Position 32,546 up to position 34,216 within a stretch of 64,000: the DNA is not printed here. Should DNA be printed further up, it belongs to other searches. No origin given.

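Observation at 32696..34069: ValRS-derived ORF with erased catalytic and editing motifs occupies the conserved valS slot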

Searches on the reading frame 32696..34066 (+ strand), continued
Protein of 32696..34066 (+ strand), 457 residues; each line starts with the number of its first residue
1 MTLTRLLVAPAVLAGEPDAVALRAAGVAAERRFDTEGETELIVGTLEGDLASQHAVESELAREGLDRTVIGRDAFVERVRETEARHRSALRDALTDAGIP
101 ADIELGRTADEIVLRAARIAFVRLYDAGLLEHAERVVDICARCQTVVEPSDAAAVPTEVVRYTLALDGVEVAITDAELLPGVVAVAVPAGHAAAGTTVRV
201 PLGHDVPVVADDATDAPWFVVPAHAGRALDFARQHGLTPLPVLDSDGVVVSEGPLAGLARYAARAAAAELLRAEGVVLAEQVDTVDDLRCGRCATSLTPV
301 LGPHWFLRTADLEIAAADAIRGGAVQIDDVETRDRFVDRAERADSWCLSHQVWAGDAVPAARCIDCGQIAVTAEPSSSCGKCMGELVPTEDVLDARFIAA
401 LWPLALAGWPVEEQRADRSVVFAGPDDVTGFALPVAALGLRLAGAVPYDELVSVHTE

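Call 67: predict_structure(alignment_id=A5)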
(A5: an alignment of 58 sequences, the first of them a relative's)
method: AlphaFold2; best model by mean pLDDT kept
length: 578 residues; sequences in the alignment: 58
mean_pLDDT: 92.2   pTM: 0.90
mean pLDDT of the five models: 92.2, 90.6, 90.5, 90.2, 88.6
residues with pLDDT >= 90: 456; 70-90: 113; 50-70: 8; < 50: 1
segments of 3 or more residues with pLDDT < 50: none
pLDDT, mean of each block of 10 residues (from residue 1): 82 85 92 94 92 84 89 88 93 94 92 93 98 94 85 87 95 86 96 97 94 93 94 96 95 91 95 97 96 94 87 93 97 96 93 90 86 94 91 92 91 95 94 93 92 97 94 65 87 97 92 96 95 96 94 96 94 96
secondary structure, 60 per line:
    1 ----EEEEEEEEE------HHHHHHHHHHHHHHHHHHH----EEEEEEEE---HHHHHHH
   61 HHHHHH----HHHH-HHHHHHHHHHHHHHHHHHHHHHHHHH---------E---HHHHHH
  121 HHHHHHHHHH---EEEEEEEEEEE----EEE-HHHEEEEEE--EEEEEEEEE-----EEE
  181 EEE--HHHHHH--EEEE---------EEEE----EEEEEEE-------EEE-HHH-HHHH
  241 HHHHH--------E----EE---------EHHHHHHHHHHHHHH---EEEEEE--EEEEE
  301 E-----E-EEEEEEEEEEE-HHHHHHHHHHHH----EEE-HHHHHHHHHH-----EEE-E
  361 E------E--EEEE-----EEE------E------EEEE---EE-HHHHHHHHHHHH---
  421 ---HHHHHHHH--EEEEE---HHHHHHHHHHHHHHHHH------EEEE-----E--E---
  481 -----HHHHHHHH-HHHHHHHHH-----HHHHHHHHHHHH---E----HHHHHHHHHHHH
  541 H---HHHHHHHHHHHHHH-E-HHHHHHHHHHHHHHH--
elements in order: E5-13 H20-38 E43-50 H54-66 H71-74 H76-101 H115-130 E134-144 E149-151 E156-161 E164-172 E178-183 H186-191 E194-197 E207-210 E215-221 E229-231 H237-245 H271-284 E288-293 E296-301 E309-319 H321-332 E337-339 H341-350 E356-358 E371-374 E380-382 E396-399 H406-417 H424-431 E434-438 H442-458 E465-468 H486-493 H495-503 H509-520 H529-541 H545-558 H562-576
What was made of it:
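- Tried and rejected: AlphaFold predicts an ordered six-helix domain (call 67).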

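Call 70: fold_search(model_id=the predicted structure, library=pdb)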
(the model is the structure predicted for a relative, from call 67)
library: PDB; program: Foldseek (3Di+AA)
matches with E <= 10: 618; with E <= 0.001: 215
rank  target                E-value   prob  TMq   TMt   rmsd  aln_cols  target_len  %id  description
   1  1gax_A                7.0e-40  1.00  0.73  0.51   7.1       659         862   27  CRYSTAL STRUCTURE OF THERMUS THERMOPHILUS VALYL-TRNA SYNTHETASE COMPLEXED WITH TRNA(VAL) AND VALYL-ADENYLATE ANALOGUE (released 2000-12-06)
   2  8c9d                  2.6e-32  1.00  0.74  0.44   6.5       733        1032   16  Priestia megaterium W130Q mutant of type 2 isoleucyl-tRNA synthetase complexed with an isoleucyl-adenylate analogue (released 2023-08-16)
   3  8c8v                  2.8e-32  1.00  0.74  0.44   6.4       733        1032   16  Priestia megaterium mupirocin-resistant isoleucyl-tRNA synthetase 2 with a fully-resolved C-terminal tRNA-binding domain (released 2023-08-16)
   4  8c8w                  4.3e-32  1.00  0.74  0.44   6.7       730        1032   16  Priestia megaterium mupirocin hyper-resistant HIGH motif mutant of type 2 isoleucyl-tRNA synthetase complexed with an is (released 2023-08-16)
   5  8c9f                  5.0e-31  1.00  0.71  0.48   7.2       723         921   14  Priestia megaterium inactive HIGH motif mutant of type1 isoleucyl-tRNA synthetase complexed with an isoleucyl-adenylate  (released 2023-08-16)
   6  1ile                  1.7e-30  1.00  0.69  0.51   7.5       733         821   18  ISOLEUCYL-TRNA SYNTHETASE (released 1999-04-13)
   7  8c9e                  5.9e-30  1.00  0.70  0.47   7.4       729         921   14  Priestia megaterium mupirocin-sensitive isoleucyl-tRNA synthetase 1 complexed with an isoleucyl-adenylate analogue (released 2023-08-16)
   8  8wnj                  1.1e-29  1.00  0.70  0.47   7.4       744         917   15  Crystal structure of H. pylori isoleucyl-tRNA synthetase (HpIleRS) in complex with Ile-AMP (released 2024-02-14)
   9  8c8u                  1.1e-29  1.00  0.63  0.39   9.2       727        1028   17  Priestia megaterium mupirocin-resistant isoleucyl-tRNA synthetase 2 complexed with mupirocin (released 2023-08-23)
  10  1qu2_A                1.3e-29  1.00  0.60  0.40  11.0       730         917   15  INSIGHTS INTO EDITING FROM AN ILE-TRNA SYNTHETASE STRUCTURE WITH TRNA(ILE) AND MUPIROCIN (released 1999-08-31)
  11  7d5c                  1.7e-29  1.00  0.66  0.44   9.0       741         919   15  IleRS in complex with a tRNA site inhibitor (released 2021-02-24)
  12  8wng                  3.6e-29  1.00  0.69  0.46   7.4       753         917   15  Crystal structure of H. pylori isoleucyl-tRNA synthetase (HpIleRS) in complex with Ile (released 2024-02-14)
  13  6ldk                  5.0e-29  1.00  0.75  0.55   6.2       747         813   15  Isoleucyl-tRNA synthetase from Candida albicans complexed with a isoleucyl-adenylate (released 2020-11-04)
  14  9wqt                  5.6e-29  1.00  0.66  0.44   8.9       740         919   15  Crystal structure of Saccharomyces cerevisiae isoleucyl-tRNA synthetase in complex with reveromycin A and isoleucine (released 2026-04-08)
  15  8wnf                  8.2e-29  1.00  0.68  0.46   7.3       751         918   15  Crystal structure of H. pylori isoleucyl-tRNA synthetase (HpIleRS) in apo form (released 2024-02-14)
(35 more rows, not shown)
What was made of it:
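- For the long form, calls 67 and 70.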
